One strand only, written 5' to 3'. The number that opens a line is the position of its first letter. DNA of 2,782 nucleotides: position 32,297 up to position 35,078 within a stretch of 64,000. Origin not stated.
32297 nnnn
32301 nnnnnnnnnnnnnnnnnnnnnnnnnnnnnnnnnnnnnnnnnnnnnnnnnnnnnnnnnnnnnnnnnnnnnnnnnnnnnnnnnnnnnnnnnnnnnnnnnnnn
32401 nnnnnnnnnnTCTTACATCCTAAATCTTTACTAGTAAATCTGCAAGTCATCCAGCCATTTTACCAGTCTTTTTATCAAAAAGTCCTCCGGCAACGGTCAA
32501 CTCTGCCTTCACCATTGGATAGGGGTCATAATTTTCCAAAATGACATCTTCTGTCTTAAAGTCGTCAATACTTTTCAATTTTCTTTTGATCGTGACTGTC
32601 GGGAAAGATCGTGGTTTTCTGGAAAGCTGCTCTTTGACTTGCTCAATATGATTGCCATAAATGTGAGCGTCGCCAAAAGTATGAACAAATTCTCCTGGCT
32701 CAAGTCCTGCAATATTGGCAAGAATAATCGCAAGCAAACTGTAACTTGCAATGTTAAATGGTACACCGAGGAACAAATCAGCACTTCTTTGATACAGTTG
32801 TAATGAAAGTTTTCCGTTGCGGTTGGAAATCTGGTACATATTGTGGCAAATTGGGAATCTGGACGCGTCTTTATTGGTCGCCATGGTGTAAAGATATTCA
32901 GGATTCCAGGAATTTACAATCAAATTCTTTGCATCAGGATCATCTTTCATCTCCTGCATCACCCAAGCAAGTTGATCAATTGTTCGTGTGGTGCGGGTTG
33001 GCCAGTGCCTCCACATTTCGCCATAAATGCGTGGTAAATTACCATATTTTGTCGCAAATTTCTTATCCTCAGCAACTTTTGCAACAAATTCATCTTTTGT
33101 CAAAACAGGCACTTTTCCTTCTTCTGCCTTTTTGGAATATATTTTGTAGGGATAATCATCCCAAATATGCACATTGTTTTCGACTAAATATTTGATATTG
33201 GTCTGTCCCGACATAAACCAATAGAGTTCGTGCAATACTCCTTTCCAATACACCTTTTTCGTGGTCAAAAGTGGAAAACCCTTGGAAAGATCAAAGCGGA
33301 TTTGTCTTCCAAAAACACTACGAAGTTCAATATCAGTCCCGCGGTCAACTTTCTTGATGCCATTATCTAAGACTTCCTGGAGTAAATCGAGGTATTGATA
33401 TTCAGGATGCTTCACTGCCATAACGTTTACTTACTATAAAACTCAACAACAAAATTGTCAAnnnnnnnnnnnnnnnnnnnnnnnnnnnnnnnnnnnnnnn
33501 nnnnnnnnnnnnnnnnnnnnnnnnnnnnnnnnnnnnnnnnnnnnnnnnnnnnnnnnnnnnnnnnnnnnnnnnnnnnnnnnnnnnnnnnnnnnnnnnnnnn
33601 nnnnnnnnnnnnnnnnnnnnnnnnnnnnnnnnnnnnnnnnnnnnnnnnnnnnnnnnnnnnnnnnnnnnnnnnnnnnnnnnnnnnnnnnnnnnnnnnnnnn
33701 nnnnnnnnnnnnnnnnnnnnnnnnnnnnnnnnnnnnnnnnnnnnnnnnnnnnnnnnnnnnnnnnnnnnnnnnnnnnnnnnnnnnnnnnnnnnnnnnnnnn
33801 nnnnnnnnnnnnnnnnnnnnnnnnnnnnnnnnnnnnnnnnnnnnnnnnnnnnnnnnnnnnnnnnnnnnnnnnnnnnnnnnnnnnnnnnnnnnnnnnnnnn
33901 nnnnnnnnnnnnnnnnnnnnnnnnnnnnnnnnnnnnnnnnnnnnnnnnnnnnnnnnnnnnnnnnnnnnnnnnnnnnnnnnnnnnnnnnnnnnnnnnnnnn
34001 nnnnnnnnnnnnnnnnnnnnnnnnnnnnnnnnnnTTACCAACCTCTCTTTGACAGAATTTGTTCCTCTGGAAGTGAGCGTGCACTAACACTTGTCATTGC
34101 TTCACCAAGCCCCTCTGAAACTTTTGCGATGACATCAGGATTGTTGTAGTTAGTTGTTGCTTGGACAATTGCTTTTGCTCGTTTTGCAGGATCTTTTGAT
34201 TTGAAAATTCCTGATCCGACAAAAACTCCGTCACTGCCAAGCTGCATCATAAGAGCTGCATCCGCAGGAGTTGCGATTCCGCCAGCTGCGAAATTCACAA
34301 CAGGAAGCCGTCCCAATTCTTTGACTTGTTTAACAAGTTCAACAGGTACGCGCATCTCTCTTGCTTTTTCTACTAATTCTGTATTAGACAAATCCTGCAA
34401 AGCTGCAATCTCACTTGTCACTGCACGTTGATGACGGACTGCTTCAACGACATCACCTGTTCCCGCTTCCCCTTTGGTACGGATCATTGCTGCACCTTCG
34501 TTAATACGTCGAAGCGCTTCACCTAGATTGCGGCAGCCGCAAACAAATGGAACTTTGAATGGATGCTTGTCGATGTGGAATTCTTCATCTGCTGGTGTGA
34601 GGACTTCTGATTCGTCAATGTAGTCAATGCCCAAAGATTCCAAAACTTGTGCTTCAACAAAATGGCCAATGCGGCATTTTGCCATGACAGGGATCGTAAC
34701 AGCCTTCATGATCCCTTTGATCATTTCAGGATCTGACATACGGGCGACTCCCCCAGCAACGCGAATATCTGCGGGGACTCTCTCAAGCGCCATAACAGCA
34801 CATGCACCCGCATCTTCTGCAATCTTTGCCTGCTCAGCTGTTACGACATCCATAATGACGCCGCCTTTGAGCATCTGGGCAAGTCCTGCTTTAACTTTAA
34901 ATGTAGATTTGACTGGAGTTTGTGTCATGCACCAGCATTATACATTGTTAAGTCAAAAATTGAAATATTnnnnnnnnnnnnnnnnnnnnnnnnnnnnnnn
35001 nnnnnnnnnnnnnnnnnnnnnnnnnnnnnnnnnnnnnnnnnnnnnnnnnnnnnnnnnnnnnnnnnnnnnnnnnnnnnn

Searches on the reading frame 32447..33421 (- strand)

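Call 38: search_protein_families(library=pfam, proteins=[window:32447-33421:-], max_evalue=0.0001)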
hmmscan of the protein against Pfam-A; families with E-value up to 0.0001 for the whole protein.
window:32447-33421:- (324 aa): 1 family
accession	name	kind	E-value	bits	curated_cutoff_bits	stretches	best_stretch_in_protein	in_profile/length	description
PF00303.24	Thymidylat_synt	-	6e-98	327.7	24.3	1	9-310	2-266/266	Thymidylate synthase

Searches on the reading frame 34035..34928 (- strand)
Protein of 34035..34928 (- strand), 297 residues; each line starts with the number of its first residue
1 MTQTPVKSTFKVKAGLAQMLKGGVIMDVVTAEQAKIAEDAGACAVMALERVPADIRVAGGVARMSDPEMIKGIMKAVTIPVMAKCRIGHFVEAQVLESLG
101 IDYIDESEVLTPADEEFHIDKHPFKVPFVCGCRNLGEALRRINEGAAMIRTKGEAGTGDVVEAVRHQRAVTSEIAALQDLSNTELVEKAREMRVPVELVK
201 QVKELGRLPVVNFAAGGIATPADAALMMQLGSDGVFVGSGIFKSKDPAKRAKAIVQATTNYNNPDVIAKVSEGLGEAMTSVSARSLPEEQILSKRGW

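Call 38: search_protein_families(library=pfam, proteins=[window:34035-34928:-], max_evalue=0.0001)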
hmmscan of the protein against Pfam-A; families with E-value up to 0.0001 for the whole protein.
window:34035-34928:- (297 aa): 2 families
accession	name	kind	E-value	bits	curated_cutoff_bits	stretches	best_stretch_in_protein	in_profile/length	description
PF01680.23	SOR_SNZ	-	9.9e-112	372.2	27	1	10-215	2-207/207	SOR/SNZ family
PF05690.20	ThiG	-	7.8e-09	35.7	23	1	200-259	168-225/247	Thiazole biosynthesis protein ThiG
